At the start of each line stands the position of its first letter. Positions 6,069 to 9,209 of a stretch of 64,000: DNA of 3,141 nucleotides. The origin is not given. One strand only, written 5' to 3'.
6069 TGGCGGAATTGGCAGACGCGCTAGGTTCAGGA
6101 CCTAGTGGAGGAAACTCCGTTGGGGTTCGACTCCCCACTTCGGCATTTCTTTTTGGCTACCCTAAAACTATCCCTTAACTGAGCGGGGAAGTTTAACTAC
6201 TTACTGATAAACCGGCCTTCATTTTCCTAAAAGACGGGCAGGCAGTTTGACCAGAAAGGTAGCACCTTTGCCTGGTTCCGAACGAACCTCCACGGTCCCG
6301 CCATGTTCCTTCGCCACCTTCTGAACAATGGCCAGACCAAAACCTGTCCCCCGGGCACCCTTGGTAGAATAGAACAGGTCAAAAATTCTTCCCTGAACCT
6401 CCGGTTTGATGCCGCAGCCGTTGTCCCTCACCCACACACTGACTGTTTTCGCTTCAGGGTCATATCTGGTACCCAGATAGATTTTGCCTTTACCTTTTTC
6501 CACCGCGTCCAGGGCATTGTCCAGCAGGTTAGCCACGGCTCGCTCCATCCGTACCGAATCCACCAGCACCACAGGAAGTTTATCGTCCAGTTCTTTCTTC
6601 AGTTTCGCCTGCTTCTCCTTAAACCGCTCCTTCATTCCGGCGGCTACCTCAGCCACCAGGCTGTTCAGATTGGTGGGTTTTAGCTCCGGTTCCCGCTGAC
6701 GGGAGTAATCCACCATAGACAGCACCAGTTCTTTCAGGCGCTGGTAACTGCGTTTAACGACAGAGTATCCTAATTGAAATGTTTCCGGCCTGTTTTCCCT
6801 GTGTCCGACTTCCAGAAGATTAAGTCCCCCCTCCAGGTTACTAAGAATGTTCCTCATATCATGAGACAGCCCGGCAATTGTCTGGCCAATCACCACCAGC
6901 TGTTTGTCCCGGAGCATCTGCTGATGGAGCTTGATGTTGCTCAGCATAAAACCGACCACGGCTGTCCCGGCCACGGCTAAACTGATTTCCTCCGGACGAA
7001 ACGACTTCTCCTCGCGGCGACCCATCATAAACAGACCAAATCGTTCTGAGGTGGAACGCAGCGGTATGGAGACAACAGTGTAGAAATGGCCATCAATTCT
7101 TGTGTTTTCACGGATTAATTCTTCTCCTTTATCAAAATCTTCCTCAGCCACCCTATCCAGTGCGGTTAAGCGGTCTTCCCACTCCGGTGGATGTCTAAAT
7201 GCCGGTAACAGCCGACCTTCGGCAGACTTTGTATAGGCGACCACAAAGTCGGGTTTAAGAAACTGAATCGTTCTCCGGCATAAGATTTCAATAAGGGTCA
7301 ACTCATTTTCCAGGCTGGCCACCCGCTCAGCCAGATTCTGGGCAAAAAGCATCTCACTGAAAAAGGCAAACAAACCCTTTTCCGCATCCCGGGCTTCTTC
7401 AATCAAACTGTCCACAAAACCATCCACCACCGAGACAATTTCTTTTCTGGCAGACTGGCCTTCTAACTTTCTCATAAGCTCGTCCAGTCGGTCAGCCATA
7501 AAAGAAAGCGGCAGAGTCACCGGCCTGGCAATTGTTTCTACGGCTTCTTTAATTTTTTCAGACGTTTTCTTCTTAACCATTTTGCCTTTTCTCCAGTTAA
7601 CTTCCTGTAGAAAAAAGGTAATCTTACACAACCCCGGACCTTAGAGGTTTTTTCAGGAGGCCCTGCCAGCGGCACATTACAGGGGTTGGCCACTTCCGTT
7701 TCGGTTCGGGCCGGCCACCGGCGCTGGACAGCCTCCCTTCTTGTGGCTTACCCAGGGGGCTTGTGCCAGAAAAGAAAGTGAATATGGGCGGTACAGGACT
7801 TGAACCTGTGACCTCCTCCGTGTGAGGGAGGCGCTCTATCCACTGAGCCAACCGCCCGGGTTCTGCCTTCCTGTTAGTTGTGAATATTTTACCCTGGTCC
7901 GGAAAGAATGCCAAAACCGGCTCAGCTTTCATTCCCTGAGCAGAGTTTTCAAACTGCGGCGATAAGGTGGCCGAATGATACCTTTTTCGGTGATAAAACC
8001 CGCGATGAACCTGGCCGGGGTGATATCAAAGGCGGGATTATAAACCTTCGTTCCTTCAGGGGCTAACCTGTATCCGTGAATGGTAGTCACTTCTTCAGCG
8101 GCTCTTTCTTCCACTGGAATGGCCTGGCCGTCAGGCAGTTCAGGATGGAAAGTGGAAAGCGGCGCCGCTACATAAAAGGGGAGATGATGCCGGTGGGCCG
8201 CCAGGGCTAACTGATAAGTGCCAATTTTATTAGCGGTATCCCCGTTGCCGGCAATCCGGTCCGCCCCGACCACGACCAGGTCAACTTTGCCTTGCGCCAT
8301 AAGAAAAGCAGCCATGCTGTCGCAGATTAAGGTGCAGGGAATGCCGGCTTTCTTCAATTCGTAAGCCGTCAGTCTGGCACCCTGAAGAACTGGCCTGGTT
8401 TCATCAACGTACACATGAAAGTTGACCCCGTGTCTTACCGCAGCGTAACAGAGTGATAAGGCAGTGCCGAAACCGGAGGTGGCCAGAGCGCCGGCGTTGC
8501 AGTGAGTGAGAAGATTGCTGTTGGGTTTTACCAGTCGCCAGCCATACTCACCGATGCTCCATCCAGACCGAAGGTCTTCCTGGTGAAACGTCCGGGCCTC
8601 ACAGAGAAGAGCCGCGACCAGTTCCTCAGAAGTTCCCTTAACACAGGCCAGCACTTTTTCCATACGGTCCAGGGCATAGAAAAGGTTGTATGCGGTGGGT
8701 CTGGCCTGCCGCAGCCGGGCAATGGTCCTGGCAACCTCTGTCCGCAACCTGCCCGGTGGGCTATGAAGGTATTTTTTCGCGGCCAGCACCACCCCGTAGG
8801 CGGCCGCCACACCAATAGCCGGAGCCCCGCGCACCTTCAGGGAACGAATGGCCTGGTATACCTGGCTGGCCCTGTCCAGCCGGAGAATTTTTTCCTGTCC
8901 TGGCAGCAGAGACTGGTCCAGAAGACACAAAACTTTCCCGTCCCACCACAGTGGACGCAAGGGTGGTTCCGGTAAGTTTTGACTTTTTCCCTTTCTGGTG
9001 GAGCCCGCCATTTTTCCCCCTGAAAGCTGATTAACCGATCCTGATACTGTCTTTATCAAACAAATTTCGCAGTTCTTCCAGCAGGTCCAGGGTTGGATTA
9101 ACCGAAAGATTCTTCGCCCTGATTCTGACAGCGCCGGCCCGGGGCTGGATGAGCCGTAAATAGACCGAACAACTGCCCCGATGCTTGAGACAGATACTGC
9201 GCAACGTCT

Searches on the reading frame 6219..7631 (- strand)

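Call 6: search_protein_families(library=pfam, proteins=[window:6219-7631:-], max_evalue=0.001)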
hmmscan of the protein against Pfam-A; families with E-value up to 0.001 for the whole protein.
window:6219-7631:- (470 aa): 3 families
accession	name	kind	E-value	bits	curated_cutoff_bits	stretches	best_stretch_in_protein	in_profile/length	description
PF02518.31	HATPase_c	-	4.1e-27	95.2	26.4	1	358-466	2-110/111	Histidine kinase-, DNA gyrase B-, and HSP90-like ATPase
PF00512.31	HisKA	-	1.2e-07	32.1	26.9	1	249-314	3-65/66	His Kinase A (phospho-acceptor) domain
PF14501.12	HATPase_c_5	-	1.7e-05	25.1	22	1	364-452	8-91/102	GHKL domain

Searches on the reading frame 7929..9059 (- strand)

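Call 6: search_protein_families(library=pfam, proteins=[window:7929-9059:-], max_evalue=0.001)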
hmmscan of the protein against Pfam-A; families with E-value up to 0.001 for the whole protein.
window:7929-9059:- (376 aa): 1 family
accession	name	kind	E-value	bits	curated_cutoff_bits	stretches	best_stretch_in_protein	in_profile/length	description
PF01008.23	IF-2B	-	2.5e-85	286.6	22.4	1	75-364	1-280/280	Initiation factor 2 subunit family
